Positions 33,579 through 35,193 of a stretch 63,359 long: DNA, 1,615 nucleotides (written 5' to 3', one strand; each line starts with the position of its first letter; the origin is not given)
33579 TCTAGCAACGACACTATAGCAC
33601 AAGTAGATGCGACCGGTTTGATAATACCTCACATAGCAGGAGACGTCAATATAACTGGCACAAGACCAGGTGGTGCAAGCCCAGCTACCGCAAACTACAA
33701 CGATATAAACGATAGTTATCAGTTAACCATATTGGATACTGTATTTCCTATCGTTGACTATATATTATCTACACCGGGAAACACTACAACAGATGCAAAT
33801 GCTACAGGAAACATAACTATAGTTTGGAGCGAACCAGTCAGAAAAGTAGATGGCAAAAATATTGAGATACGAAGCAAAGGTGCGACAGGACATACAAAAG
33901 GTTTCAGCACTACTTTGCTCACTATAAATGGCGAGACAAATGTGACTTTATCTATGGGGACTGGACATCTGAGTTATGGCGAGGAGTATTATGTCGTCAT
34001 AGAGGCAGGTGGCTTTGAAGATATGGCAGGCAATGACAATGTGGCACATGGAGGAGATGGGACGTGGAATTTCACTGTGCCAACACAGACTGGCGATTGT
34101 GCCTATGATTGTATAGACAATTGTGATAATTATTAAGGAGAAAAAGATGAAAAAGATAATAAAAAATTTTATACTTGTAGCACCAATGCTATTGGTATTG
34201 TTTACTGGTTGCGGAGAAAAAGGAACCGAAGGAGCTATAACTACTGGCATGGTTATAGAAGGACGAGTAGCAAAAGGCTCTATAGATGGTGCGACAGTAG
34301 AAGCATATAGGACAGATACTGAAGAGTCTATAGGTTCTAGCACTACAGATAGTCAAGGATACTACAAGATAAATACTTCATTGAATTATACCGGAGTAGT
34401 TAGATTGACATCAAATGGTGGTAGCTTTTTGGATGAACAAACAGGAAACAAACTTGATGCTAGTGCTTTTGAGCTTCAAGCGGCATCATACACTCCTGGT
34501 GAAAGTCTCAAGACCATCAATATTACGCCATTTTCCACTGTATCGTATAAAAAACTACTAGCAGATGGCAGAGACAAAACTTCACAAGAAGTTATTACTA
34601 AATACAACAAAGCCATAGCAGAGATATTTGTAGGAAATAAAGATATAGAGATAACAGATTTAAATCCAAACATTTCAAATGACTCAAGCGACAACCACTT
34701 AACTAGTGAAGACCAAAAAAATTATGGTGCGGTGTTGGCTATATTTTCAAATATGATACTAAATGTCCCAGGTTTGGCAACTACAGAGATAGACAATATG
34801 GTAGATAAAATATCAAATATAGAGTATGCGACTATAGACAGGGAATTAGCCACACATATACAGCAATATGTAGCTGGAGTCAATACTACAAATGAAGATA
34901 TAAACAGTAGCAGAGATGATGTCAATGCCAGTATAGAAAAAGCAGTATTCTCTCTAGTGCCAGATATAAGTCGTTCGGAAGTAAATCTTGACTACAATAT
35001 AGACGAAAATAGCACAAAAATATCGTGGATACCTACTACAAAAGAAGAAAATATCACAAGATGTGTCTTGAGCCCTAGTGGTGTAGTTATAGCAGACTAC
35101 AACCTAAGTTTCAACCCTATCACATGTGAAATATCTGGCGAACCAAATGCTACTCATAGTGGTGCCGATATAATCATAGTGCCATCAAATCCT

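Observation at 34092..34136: Identical-pattern Cys-rich C-terminal tail (C-x3-C-x3-C: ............-stop) shared by both giant lipoproteins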

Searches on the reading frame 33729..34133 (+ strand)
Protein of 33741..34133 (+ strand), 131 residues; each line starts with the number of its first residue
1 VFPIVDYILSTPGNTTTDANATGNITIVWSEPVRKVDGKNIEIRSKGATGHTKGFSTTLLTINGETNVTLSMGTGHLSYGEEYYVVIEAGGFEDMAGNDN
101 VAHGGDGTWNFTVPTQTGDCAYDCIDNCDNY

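Call 10: find_homologous_proteins(query=window:33741-34133:+, max_evalue=0.01)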
Query seq(131 aa) (131 aa): 1 proteins with E <= 0.01 among 2 candidates.
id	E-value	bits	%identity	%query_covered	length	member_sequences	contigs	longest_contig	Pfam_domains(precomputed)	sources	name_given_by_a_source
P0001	7.5e-32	128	75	56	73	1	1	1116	-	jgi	jgi:hypothetical protein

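Call 38: search_protein_families(library=pfam, proteins=[window:33741-34133:+], max_evalue=10)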
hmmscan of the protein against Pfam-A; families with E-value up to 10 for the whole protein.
seq(131 aa): 3 families
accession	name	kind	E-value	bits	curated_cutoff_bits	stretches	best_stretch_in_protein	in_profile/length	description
PF13205.12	Big_5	-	1.5e-10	42.1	23.6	1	10-112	10-104/105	Bacterial Ig-like domain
PF00041.27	fn3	-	0.0014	19.3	25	1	11-89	2-68/84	Fibronectin type III domain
PF19078.6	Big_12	-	0.013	16.1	27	1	14-102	13-93/102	Bacterial Ig-like domain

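Call 56: search_solved_structures(query=A2, max_evalue=1, show_alignments=3)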
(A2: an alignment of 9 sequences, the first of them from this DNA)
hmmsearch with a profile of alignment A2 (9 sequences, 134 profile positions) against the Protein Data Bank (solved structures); distinct sequences matched with E-value up to 1: 4.
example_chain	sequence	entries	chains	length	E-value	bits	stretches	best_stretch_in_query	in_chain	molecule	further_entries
4mkm_A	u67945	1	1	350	0.00058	23.3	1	39-104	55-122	Putative surface anchored protein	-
4ni6_A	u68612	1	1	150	0.014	18.8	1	38-104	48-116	Putative surface anchored protein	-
9blp_A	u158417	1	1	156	0.3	14.5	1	39-99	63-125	Surface anchored protein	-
9blo_A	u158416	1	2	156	0.3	14.5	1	39-99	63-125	Surface anchored protein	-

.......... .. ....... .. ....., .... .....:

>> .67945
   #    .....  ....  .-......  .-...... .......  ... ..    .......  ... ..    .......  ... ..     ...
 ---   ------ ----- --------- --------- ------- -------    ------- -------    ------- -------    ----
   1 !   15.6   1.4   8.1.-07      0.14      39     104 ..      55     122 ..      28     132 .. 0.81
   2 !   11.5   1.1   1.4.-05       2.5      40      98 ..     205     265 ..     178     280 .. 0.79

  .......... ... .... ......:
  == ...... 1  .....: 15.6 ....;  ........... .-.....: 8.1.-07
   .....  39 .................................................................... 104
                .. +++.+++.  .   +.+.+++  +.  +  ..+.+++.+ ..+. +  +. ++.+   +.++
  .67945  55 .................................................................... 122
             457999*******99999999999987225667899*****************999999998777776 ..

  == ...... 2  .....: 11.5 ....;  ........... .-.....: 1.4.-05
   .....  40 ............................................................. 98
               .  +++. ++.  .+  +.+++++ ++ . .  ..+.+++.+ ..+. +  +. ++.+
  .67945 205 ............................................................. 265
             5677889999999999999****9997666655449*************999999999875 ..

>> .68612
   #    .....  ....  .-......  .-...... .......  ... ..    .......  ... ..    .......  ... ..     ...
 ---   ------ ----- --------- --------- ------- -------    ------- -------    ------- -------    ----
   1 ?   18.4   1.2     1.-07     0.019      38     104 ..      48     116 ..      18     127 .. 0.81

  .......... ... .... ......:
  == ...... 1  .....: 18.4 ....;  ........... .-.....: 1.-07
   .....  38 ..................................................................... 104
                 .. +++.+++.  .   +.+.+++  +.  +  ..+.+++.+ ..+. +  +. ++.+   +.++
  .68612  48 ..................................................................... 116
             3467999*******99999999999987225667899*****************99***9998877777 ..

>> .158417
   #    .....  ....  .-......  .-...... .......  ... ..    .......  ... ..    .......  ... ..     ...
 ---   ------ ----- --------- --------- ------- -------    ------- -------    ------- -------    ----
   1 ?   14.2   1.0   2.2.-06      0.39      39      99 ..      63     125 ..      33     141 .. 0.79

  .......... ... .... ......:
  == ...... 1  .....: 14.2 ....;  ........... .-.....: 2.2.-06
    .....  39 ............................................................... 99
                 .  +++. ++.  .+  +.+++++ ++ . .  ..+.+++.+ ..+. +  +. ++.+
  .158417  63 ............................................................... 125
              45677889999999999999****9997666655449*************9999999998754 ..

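Call 61: predict_structure(alignment_id=A2)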
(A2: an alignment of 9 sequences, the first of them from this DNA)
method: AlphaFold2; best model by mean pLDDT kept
length: 135 residues; sequences in the alignment: 9
mean_pLDDT: 66.2   pTM: 0.60
mean pLDDT of the five models: 66.2, 66.1, 61.6, 60.1, 58.1
residues with pLDDT >= 90: 0; 70-90: 70; 50-70: 33; < 50: 32
segments of 3 or more residues with pLDDT < 50: 14-23, 106-110, 121-135
pLDDT, mean of each block of 10 residues (from residue 1): 59 44 63 82 81 72 78 78 74 81 58 61 43 39
secondary structure, 60 per line:
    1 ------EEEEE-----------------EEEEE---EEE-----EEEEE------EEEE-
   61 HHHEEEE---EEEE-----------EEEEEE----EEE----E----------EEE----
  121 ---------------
elements in order: E7-11 E29-33 E37-39 E45-49 E56-59 E64-67 E71-74 E86-91 E96-98 E114-116

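Call 63: find_encoding_contigs(protein=P0001, flank=2000, max_places=3)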
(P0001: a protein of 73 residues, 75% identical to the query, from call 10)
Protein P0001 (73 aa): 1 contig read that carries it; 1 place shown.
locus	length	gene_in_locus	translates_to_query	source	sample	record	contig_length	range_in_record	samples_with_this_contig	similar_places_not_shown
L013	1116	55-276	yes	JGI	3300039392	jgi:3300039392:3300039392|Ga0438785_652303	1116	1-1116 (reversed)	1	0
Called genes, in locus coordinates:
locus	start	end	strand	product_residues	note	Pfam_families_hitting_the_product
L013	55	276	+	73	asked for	-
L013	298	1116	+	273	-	?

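Call 89: fold_search(model_id=the predicted structure, library=pdb)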
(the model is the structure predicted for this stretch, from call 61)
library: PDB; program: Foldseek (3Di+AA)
matches with E <= 10: 1967; with E <= 0.001: 0
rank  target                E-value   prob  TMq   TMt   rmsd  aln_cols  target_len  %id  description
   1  8co1_A2               1.6e-02  1.00  0.42  0.55   5.8       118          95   14  Type II Secretion System (released 2024-04-10)
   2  5vcn_D                2.3e-02  0.85  0.36  0.26   7.3       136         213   12  THE CRYSTAL STRUCTURE OF DER P 1 ALLERGEN COMPLEXED WITH FAB FRAGMENT OF MAB 5H8 (released 2017-04-26)
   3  5vcn_F                3.5e-02  0.80  0.36  0.26   7.3       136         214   12  THE CRYSTAL STRUCTURE OF DER P 1 ALLERGEN COMPLEXED WITH FAB FRAGMENT OF MAB 5H8 (released 2017-04-26)
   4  8vuz_H                3.5e-02  0.80  0.38  0.26   7.1       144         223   13  L5A7 Fab bound to 28H6E11 anti-idiotype Fab (released 2024-05-22)
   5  6k65_H                3.9e-02  0.85  0.33  0.37   6.4       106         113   15  Application of anti-helix antibodies in protein structure determination (9014-1P4B) (released 2019-08-14)
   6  9bdf_C                3.9e-02  0.60  0.33  0.35  10.1       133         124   11  Influenza A virus Hemagglutinin H3/Darwin/6/2021 in complex with Fab ADI-85666 (released 2024-11-13)
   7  8s80_A                4.6e-02  0.72  0.31  0.23   7.0       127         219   13  Domains 4 and 5 of Sap S-layer protein from Bacillus anthracis (released 2024-11-20)
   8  7lss_H                4.9e-02  0.85  0.37  0.41  10.2       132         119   10  Cryo-EM structure of the SARS-CoV-2 spike glycoprotein bound to Fab 2-7 (released 2021-03-17)
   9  7mfu_B                5.4e-02  0.72  0.33  0.37  10.2       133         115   11  Crystal structure of synthetic nanobody (Sb14+Sb68) complexes with SARS-CoV-2 receptor binding domain (released 2021-06-02)
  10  3bpn_B                5.7e-02  0.96  0.40  0.30   5.1       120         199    9  Crystal structure of the IL4-IL4R-IL13Ra ternary complex (released 2008-02-05)
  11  9gst_H                5.7e-02  0.63  0.30  0.32   8.2       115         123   13  LN02-ML85 Fab in complex with crosslinked DS-SOSIP HIV-1 Env trimer (released 2025-09-24)
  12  9i1q_J                5.7e-02  0.57  0.31  0.22   8.5       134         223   13  HER3 receptor in complex with the Fab fragment of TK-hu A3 monoclonal antibody (released 2025-10-15)
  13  8blq_B                6.4e-02  0.69  0.27  0.13   5.3        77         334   16  Cryo-EM structure of the CODV-IL13-RefAb triple complex (released 2023-06-07)
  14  7kn5_F                6.4e-02  0.44  0.28  0.29  10.9       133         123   12  Crystal structure of SARS-CoV-2 receptor binding domain complexed with nanobodies VHH E and U (released 2021-01-20)
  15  8jyq_A                6.4e-02  0.38  0.28  0.25  10.6       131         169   14  Crystal structure of cancer-specific anti-HER2 antibody H2Mab-214 in complex with epitope peptide (released 2024-03-13)
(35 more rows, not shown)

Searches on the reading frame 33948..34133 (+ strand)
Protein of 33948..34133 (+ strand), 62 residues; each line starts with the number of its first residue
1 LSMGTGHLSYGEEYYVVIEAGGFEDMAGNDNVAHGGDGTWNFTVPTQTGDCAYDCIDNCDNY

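Call 40: search_protein_representatives(alignment_id=A1)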
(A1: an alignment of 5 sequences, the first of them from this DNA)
Query: 5 sequences, 62 profile positions. Proteins with E-value up to 0.001 (for the whole library): 1597; up to 1e-10: 551; up to 1e-30: 75. The best 150 are listed.
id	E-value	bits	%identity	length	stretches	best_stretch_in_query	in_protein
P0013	1.4e-213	707.6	-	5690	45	13-57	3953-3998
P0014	2.3e-149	501.9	-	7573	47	7-43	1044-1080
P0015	2.1e-89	309.8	-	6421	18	12-46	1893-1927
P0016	8.9e-86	298.2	-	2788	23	11-45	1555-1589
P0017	2.7e-85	296.7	-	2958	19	7-48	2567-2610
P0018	6.4e-85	295.4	-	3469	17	11-49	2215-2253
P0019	2.9e-81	283.7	-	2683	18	8-47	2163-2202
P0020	1.4e-76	268.7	-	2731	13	9-46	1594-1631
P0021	2.9e-75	264.5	-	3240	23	13-45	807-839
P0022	1.0e-71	253.1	-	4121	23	7-50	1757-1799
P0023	5.1e-71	250.9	-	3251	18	12-46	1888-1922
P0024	1.6e-69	246.1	-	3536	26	13-50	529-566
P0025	5.9e-69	244.3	-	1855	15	12-45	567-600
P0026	1.2e-64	230.5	-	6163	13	7-44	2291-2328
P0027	2.3e-63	226.4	-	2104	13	8-46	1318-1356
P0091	8.9e-30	118.8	-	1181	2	2-61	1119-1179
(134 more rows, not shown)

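Call 44: find_encoding_contigs(protein=P0091, flank=10000, max_places=6)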
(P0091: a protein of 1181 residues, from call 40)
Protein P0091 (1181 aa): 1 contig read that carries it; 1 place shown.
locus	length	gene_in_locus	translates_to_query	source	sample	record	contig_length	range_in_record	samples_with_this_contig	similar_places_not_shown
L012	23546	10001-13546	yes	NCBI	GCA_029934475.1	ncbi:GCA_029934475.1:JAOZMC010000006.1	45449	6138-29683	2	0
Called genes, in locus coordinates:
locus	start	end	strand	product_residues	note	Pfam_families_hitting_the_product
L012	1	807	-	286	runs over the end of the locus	-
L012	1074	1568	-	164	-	PF00731:AIRC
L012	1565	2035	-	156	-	PF04608:PgpA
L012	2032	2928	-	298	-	PF00072:Response_reg (faint)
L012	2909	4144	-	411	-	PF00171:Aldedh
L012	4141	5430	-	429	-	PF00815:Histidinol_dh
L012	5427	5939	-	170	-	PF13671:AAA_33 (faint), PF01202:SKI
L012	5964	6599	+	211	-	PF01522:Polysacc_deac_1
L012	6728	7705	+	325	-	PF13505:OMP_b-brl (weak)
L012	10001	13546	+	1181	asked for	PF28399:Ig_CLSTN (faint), PF18981:InlK_D3 (faint), PF00028:Cadherin, PF05345:He_PIG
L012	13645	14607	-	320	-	PF01171:ATP_bind_3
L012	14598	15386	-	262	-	PF00218:IGPS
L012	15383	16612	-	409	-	-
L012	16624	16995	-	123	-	PF03692:CxxCxxCC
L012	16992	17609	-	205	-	PF05175:MTS, PF13649:Methyltransf_25 (weak)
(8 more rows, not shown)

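Call 47: find_homologous_proteins(query=P0091, max_evalue=0.001)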
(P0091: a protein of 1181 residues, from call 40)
Query P0091 (1181 aa): 759 proteins with E <= 0.001 among 8000 candidates; the best 120 are listed.
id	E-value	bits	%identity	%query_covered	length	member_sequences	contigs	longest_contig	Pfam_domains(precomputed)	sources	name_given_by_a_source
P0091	0.0e+0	2559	100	100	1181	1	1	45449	PF18981.7,PF00028.24,PF28399.1,PF05345.19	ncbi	-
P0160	0.0e+0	2327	80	100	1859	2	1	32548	PF18981.7,PF00028.24,PF05345.19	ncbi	-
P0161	0.0e+0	1156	39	69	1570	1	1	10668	PF22784.2,PF22352.3,PF18981.7,PF25059.2,PF14343.12,PF00028.24,PF21657.3,PF20747.4,PF13752.13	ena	-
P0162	6.4e-295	1000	42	70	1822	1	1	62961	PF02412.24,PF15418.13,PF22352.3,PF18981.7,PF00028.24,PF16403.12,PF08329.17,PF19077.7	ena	-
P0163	2.3e-281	955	35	70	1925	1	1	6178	PF15418.13,PF17789.8,PF18981.7,PF24547.2,PF18957.7,PF00028.24,PF19925.5,PF28431.1,PF19077.7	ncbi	-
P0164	4.2e-242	825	42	62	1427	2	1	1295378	PF15418.13,PF22352.3,PF18981.7,PF00028.24,PF14269.13,PF05345.19,PF19077.7,PF20164.5,PF24716.2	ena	-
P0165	2.8e-207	710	42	69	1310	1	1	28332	PF15418.13,PF18981.7,PF00028.24,PF16403.12,PF04410.21,PF19078.7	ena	-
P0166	2.0e-199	684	35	74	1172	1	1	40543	PF15418.13,PF18981.7,PF00028.24,PF19077.7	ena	-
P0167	1.7e-192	661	40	61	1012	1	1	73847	PF18981.7,PF18957.7,PF00028.24,PF05345.19,PF19077.7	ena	-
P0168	8.8e-177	609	31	67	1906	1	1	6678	PF17963.8,PF23592.1,PF23673.2,PF00028.24,PF17803.8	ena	-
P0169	2.6e-165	571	37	63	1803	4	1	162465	PF23598.2,PF15418.13,PF13516.13,PF00530.24,PF18981.7,PF03160.21,PF00028.24,PF12799.14,PF13855.13,PF13753.13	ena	-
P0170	1.7e-158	548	31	66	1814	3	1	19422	PF15418.13,PF18981.7,PF00028.24,PF19077.7,PF20164.5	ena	-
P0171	1.5e-152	528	46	43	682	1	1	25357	PF05696.18,PF15418.13,PF18981.7,PF13585.13,PF10182.15,PF00028.24,PF16403.12,PF05345.19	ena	-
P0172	7.4e-148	513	32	64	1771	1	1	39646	PF00028.24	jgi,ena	-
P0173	6.9e-142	493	32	58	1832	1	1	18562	PF25374.1,PF17963.8,PF23592.1,PF00028.24,PF17803.8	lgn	-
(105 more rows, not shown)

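Call 49: find_encoding_contigs(protein=P0160, flank=8000, max_places=4)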
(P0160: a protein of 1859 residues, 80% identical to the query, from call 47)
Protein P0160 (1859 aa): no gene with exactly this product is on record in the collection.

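Call 73: search_protein_families(library=ncbifam, proteins=[window:33948-34133:+], max_evalue=10)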
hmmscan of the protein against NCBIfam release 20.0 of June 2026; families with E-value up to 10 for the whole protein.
seq(62 aa): 0 families

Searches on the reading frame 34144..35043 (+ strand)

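Call 38: search_protein_families(library=pfam, proteins=[window:34144-35043:+], max_evalue=10)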
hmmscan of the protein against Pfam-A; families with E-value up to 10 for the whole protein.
window:34144-35043:+ (300 aa): 4 families
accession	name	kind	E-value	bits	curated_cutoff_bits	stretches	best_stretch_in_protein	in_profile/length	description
PF13620.12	CarboxypepD_reg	-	0.0019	18.9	32.3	1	38-82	2-50/82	Carboxypeptidase regulatory-like domain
PF11974.14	bMG3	-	0.0062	16.9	34.9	1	46-112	27-99/103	Bacterial alpha-2-macroglobulin MG3 domain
PF22902.2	NOMO1-like_9th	-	0.09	13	27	1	35-76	2-42/75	BOS complex subunit NOMO1-like, beta sandwich domain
PF00081.27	Sod_Fe_N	-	0.21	12.5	27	1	228-266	20-58/82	Iron/manganese superoxide dismutases, alpha-hairpin domain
